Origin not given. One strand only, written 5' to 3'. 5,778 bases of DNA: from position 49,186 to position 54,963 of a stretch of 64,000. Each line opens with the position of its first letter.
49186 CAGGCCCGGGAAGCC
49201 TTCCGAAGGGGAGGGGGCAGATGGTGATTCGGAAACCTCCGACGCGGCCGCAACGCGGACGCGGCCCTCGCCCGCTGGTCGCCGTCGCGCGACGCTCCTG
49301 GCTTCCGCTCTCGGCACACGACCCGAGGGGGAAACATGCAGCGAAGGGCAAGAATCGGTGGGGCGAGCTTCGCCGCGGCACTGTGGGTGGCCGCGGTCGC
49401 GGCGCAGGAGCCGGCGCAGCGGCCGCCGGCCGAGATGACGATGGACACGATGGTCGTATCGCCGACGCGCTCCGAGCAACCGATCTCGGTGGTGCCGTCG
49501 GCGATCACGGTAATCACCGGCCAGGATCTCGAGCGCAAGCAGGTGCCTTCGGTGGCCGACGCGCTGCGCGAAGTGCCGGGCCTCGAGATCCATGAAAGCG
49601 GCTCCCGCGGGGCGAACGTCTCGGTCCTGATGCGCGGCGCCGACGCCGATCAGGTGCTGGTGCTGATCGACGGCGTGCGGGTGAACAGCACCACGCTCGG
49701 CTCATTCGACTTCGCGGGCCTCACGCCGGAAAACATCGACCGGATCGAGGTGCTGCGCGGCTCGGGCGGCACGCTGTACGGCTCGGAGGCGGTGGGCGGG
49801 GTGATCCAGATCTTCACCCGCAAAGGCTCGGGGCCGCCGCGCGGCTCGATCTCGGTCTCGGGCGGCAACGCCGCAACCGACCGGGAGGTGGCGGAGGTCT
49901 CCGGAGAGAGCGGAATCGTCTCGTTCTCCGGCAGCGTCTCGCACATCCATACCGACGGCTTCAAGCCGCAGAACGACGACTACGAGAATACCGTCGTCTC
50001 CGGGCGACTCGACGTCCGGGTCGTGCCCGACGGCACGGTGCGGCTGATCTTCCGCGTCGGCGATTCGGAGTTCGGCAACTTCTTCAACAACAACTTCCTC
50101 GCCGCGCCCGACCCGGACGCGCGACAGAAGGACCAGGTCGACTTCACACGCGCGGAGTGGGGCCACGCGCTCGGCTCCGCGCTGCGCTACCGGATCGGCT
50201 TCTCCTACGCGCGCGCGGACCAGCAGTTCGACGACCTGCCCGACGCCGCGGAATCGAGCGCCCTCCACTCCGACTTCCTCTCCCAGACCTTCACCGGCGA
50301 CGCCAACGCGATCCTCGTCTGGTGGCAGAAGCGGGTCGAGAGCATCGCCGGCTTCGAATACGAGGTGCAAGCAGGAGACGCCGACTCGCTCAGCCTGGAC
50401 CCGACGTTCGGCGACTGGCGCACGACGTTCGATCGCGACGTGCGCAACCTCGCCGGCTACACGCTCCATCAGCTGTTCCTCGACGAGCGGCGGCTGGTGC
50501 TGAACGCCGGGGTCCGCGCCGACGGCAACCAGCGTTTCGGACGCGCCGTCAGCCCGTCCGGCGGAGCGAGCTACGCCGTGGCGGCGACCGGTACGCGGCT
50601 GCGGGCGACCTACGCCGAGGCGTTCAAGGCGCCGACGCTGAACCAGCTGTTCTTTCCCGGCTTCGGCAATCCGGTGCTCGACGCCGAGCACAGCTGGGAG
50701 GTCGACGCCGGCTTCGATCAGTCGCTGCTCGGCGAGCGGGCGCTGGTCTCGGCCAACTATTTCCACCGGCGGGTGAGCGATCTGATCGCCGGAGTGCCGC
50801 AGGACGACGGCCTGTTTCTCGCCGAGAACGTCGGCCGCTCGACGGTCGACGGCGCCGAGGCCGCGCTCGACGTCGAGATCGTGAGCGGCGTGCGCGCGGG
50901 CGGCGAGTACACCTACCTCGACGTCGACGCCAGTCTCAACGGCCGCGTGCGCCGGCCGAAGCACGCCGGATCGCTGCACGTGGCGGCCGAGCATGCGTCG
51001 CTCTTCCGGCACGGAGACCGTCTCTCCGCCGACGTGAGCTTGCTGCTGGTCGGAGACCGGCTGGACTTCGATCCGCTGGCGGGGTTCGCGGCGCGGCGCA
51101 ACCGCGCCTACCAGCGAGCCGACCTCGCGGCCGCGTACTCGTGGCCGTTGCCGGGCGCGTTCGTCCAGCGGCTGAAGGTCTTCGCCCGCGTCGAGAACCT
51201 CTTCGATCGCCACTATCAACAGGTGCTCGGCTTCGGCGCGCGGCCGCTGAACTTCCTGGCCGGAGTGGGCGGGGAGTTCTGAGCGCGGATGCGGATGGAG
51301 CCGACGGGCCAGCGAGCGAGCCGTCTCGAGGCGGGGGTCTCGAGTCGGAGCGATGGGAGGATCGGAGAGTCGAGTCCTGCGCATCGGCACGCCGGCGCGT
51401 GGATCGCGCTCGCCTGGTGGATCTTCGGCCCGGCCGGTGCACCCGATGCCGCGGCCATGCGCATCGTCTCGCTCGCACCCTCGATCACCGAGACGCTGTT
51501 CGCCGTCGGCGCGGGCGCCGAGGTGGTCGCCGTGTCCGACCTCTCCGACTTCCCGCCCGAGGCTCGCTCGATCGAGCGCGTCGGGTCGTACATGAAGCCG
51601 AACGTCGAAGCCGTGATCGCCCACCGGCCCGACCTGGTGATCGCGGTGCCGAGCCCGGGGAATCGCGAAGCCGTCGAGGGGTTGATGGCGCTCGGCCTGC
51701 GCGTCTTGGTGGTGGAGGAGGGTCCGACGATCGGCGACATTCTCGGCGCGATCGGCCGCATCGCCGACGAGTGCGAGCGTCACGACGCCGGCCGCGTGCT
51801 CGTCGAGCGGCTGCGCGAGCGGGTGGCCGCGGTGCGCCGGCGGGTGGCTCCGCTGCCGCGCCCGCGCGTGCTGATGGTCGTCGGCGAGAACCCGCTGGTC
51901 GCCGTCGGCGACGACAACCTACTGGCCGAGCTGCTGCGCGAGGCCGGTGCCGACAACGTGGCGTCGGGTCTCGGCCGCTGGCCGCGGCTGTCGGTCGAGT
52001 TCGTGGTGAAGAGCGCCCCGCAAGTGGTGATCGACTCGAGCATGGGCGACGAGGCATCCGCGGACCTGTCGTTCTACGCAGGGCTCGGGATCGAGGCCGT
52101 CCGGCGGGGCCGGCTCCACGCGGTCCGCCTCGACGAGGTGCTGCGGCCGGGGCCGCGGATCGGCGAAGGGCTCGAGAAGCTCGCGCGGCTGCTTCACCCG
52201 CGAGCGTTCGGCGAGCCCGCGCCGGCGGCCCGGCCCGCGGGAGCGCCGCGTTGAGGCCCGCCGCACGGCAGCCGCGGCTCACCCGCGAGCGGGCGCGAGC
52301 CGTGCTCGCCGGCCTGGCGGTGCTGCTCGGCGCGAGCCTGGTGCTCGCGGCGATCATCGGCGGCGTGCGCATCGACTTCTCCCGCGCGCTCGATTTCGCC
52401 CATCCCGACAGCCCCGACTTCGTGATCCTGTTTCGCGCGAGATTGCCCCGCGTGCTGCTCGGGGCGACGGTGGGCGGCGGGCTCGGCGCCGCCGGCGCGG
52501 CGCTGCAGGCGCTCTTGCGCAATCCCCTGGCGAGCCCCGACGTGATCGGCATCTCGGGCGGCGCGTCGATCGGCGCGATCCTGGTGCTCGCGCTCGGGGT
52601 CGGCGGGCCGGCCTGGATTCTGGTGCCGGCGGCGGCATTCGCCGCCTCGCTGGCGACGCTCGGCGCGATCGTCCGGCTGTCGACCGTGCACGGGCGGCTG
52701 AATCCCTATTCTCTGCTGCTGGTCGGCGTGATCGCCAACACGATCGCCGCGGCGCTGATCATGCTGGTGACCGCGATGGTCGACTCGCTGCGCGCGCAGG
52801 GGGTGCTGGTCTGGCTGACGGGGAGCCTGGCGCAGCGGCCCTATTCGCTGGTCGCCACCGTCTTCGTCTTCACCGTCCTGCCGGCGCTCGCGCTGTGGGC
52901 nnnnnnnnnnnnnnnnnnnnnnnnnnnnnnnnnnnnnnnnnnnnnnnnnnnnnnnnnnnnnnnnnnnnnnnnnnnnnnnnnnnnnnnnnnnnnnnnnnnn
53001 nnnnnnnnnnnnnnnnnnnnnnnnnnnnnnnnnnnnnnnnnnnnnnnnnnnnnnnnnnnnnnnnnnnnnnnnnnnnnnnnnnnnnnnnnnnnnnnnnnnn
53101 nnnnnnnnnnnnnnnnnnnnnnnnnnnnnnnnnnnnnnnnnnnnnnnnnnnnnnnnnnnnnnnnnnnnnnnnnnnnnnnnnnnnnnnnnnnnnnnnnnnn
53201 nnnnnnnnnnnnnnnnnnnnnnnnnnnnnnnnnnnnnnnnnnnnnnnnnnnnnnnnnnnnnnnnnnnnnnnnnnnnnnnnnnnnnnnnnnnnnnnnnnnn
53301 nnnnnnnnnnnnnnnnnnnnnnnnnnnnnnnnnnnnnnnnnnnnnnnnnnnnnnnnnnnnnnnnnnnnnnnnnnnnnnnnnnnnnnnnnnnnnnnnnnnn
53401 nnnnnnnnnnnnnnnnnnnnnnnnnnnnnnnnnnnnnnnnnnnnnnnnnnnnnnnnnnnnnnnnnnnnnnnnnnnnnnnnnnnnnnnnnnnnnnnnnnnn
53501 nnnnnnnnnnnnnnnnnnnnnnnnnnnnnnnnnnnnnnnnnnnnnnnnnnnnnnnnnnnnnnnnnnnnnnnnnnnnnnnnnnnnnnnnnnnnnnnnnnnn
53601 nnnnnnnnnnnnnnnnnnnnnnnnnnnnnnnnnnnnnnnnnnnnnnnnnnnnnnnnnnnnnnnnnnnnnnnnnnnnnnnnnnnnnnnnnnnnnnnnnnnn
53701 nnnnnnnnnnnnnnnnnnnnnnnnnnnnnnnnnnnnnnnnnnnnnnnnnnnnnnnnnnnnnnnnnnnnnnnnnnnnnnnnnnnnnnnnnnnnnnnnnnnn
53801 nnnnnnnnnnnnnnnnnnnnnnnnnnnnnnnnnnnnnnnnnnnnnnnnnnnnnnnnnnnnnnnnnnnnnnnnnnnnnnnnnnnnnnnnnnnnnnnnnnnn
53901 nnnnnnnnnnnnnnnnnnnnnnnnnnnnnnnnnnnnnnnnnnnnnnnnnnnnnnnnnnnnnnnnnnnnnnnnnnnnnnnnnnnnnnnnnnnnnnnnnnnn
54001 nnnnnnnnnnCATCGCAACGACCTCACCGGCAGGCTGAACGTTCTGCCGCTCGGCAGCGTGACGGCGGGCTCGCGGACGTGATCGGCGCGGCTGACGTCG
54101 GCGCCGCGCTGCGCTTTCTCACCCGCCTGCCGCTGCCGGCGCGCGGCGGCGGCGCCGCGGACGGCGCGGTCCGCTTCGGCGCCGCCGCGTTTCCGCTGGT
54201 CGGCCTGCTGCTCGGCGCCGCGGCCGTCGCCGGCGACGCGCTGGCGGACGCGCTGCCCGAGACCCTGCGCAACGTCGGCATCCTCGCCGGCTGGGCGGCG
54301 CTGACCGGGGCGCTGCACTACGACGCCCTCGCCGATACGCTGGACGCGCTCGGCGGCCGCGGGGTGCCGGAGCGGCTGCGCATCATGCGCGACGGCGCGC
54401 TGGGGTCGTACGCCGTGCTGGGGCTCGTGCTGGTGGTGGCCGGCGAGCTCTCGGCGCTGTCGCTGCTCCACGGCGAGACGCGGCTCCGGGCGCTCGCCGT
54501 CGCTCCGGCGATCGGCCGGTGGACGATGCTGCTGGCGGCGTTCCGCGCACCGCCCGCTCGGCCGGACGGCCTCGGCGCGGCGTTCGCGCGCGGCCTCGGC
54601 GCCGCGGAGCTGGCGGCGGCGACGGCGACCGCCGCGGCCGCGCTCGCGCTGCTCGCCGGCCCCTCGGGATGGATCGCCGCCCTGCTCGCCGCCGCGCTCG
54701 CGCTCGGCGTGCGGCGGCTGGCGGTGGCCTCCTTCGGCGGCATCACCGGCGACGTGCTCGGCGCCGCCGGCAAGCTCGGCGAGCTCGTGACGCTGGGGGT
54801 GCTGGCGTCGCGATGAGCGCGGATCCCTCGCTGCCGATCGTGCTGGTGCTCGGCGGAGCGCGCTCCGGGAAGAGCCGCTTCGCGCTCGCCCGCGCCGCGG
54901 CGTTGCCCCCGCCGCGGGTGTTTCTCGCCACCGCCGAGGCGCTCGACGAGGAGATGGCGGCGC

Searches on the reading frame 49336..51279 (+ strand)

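Call 15: search_protein_families(library=pfam, max_evalue=0.001, proteins=[window:49336-51279:+])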
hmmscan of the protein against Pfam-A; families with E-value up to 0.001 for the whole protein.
window:49336-51279:+ (648 aa): 2 families
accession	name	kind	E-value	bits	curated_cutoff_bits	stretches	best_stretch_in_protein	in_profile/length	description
PF00593.30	TonB_dep_Rec_b-barrel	-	1.3e-40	141.1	27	1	235-622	38-436/436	TonB dependent receptor-like, beta-barrel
PF07715.20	Plug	-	8.3e-30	103.9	23.9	1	53-156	5-107/107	TonB-dependent Receptor Plug Domain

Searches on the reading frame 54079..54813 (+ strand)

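Call 16: search_protein_families(library=pfam, max_evalue=0.001, proteins=[window:54079-54813:+])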
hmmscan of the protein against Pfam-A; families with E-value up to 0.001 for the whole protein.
window:54079-54813:+ (245 aa): 1 family
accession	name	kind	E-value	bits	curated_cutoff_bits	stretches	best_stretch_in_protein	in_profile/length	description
PF02654.20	CobS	-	9e-42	144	23.2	1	10-239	1-206/207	Cobalamin-5-phosphate synthase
